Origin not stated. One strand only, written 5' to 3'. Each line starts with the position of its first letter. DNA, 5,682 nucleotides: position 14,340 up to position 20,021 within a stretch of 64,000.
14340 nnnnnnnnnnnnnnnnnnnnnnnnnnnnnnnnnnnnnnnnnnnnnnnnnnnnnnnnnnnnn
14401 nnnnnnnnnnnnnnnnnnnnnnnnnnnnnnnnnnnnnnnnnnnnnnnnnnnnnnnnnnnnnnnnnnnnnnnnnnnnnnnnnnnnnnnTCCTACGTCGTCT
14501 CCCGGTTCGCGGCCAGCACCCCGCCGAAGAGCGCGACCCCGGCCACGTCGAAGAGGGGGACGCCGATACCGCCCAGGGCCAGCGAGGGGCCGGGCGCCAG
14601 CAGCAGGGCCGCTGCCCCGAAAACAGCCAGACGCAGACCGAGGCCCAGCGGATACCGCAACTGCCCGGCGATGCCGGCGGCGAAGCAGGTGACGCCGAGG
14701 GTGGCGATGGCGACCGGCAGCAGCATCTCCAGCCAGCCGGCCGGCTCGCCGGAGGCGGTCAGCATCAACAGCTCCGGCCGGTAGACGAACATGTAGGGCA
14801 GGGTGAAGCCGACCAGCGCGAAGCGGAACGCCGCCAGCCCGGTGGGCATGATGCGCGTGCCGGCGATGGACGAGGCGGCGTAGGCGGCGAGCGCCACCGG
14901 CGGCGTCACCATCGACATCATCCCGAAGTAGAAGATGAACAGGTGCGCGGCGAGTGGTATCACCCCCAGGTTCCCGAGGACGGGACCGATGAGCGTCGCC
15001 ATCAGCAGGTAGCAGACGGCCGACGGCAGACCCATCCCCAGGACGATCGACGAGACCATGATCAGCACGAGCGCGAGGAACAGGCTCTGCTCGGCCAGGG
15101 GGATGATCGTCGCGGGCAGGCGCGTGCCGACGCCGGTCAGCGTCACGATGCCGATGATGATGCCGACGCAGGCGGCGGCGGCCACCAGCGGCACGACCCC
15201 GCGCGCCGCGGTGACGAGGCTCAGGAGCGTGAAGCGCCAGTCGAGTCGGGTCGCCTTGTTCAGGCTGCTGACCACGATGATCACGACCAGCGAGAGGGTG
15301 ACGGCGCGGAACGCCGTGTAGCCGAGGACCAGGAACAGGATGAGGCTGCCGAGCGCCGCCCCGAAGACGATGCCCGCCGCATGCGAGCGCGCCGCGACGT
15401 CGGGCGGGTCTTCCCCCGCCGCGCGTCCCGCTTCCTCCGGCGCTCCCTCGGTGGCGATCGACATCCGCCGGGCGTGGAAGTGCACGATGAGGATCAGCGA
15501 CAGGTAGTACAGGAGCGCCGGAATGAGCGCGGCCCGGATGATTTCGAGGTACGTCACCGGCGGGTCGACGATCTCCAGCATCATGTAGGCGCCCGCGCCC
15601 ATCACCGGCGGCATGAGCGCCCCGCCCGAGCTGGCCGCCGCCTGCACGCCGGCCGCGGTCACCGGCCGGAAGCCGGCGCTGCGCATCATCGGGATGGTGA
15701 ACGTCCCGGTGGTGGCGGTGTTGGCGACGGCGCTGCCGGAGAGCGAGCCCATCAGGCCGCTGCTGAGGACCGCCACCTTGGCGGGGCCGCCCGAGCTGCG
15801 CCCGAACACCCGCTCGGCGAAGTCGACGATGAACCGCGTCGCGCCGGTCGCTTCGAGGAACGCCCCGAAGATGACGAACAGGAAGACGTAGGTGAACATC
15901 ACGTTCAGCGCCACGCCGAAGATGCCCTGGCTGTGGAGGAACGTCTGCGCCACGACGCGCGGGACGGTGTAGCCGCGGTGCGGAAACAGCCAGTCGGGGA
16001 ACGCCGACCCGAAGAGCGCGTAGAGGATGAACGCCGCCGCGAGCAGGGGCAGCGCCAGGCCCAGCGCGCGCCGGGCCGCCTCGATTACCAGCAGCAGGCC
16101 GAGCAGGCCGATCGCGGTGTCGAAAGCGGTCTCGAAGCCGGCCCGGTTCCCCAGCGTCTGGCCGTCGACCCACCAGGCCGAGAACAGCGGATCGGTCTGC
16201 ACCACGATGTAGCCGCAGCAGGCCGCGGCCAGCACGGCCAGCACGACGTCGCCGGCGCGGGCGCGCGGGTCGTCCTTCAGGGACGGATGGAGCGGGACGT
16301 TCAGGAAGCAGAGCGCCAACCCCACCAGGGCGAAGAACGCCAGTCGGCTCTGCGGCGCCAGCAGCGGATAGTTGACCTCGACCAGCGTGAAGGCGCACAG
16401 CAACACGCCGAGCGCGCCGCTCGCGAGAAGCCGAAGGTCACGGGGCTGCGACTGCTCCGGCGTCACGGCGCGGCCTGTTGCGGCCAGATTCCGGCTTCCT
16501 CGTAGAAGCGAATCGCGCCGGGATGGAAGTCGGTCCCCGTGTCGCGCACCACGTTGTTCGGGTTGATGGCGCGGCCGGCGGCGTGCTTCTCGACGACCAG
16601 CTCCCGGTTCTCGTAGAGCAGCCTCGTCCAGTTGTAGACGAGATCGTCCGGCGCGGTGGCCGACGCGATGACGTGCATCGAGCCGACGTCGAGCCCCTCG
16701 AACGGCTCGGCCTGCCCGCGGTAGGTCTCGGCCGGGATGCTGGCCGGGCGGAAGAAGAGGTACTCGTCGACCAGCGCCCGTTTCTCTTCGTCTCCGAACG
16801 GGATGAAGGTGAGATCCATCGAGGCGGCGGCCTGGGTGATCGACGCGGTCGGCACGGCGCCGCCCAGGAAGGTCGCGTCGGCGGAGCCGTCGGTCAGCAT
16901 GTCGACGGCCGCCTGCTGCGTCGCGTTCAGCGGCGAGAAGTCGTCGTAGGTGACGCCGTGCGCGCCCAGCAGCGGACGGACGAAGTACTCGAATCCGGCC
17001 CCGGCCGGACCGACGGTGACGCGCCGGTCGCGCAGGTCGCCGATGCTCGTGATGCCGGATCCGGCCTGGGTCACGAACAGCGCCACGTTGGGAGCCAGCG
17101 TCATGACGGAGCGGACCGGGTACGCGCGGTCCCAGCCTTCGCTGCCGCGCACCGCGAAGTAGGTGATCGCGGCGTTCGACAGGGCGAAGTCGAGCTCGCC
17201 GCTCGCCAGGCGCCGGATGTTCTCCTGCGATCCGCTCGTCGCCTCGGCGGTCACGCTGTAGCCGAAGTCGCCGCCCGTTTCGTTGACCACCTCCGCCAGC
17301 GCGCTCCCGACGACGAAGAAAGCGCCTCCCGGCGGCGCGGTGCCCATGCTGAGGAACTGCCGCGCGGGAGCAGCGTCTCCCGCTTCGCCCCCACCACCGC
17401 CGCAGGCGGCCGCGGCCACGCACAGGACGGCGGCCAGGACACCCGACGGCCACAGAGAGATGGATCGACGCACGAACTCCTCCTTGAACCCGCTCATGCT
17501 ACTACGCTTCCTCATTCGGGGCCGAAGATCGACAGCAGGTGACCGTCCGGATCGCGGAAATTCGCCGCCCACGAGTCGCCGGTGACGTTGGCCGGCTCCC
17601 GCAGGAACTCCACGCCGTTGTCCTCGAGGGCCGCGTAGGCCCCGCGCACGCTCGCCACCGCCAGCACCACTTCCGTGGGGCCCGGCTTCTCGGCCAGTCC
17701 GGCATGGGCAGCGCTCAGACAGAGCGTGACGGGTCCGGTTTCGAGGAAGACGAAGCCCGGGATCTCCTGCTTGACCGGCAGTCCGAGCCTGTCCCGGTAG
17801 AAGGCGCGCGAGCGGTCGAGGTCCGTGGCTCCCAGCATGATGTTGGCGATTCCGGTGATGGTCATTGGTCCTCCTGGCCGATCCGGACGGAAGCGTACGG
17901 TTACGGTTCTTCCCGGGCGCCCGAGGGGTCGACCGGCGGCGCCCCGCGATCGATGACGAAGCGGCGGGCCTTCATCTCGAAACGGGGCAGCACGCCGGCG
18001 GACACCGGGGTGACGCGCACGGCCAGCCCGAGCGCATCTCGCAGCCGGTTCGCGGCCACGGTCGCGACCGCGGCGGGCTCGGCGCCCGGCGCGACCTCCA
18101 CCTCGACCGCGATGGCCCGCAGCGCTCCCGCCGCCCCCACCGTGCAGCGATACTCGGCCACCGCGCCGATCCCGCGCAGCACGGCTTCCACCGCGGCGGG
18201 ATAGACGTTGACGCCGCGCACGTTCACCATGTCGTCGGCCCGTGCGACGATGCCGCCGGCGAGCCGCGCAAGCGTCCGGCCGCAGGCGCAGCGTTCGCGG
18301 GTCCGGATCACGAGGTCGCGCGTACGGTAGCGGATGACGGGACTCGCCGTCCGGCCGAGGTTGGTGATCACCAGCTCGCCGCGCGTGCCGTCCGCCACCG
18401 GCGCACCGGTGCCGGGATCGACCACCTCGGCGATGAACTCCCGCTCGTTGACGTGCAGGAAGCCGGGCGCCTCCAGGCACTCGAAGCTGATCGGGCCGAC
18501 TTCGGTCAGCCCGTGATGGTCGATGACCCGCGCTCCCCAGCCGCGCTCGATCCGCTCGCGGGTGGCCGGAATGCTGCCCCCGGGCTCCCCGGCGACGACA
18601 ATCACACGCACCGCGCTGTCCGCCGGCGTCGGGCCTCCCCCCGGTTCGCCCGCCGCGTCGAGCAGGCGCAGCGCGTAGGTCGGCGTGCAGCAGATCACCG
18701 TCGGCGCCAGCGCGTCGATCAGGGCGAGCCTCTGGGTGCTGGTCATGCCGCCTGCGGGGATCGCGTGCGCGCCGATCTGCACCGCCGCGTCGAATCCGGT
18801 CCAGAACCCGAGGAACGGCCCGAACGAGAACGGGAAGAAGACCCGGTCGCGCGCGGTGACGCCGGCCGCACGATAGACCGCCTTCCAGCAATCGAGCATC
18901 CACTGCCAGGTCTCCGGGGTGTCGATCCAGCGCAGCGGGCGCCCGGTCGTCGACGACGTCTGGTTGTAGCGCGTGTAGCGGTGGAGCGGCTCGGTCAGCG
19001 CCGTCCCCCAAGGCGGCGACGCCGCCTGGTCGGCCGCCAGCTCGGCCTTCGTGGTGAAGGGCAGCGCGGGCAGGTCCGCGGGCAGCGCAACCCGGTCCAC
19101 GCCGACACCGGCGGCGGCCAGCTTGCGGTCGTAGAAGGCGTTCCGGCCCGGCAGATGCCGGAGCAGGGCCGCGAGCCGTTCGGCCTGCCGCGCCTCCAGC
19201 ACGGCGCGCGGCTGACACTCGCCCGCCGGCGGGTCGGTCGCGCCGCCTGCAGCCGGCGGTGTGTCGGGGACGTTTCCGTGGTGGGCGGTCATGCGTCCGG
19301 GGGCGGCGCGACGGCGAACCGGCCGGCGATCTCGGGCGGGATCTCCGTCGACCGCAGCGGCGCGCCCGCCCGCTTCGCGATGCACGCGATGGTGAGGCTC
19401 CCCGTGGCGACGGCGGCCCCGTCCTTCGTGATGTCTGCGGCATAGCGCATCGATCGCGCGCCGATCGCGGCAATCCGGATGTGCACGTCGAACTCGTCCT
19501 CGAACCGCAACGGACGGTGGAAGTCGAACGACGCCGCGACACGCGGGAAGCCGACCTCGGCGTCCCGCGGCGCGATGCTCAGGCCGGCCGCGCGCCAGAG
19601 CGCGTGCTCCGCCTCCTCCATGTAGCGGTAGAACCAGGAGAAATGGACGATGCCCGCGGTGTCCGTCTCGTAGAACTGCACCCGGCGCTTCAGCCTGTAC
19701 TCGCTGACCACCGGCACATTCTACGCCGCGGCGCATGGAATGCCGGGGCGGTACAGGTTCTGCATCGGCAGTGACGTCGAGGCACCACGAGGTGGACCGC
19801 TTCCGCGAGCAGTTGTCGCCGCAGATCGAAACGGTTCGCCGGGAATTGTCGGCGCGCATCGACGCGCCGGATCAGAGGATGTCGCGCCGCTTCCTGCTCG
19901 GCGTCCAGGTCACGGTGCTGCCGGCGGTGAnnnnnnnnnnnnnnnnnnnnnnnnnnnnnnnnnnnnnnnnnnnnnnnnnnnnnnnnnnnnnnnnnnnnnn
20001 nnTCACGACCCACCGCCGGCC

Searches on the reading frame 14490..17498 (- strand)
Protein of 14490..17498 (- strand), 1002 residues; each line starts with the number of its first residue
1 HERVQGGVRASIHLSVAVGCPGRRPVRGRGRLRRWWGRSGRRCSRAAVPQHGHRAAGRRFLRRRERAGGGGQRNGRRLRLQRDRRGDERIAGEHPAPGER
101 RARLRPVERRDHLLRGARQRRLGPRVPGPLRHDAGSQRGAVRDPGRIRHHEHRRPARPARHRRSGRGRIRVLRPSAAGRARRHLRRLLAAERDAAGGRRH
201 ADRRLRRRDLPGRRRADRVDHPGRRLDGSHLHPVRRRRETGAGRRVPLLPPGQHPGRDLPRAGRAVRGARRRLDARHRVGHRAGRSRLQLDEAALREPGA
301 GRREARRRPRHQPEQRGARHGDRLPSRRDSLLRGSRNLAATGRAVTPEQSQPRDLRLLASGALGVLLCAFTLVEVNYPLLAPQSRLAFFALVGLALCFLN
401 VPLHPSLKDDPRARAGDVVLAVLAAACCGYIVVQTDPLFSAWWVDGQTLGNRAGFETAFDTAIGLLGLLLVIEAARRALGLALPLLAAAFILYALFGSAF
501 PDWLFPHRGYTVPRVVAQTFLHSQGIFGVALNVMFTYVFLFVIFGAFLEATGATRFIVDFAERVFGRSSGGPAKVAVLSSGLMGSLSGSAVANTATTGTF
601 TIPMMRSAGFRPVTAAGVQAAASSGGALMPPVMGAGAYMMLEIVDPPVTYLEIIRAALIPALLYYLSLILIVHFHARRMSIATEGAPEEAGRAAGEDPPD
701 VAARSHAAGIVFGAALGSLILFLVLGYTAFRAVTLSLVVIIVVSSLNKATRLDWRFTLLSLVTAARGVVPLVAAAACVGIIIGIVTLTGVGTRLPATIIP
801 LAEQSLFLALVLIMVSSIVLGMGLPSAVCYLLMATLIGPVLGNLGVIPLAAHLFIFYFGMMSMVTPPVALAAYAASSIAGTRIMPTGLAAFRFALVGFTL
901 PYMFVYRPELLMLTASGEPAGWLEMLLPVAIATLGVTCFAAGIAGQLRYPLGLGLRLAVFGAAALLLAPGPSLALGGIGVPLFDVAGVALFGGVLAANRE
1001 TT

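Call 86: search_protein_families(library=pfam, proteins=[window:14490-17498:-], max_evalue=0.00001)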
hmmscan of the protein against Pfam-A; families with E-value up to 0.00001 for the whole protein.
window:14490-17498:- (1002 aa): 1 family
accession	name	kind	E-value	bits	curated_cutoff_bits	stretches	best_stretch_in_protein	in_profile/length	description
PF06808.19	DctM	-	7.4e-78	262.6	23.8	1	466-915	1-409/413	Tripartite ATP-independent periplasmic transporter, DctM component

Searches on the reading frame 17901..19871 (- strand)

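Call 86: search_protein_families(library=pfam, proteins=[window:17901-19871:-], max_evalue=0.00001)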
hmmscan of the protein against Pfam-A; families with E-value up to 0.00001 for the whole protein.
window:17901-19871:- (656 aa): 2 families
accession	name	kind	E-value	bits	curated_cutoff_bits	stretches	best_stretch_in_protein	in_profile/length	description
PF00501.34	AMP-binding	-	8.5e-14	51.6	29.9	1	305-503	170-375/384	AMP-binding enzyme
PF14535.12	AMP-binding_C_2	-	3.7e-13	50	25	1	553-639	1-93/96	AMP-binding enzyme C-terminal domain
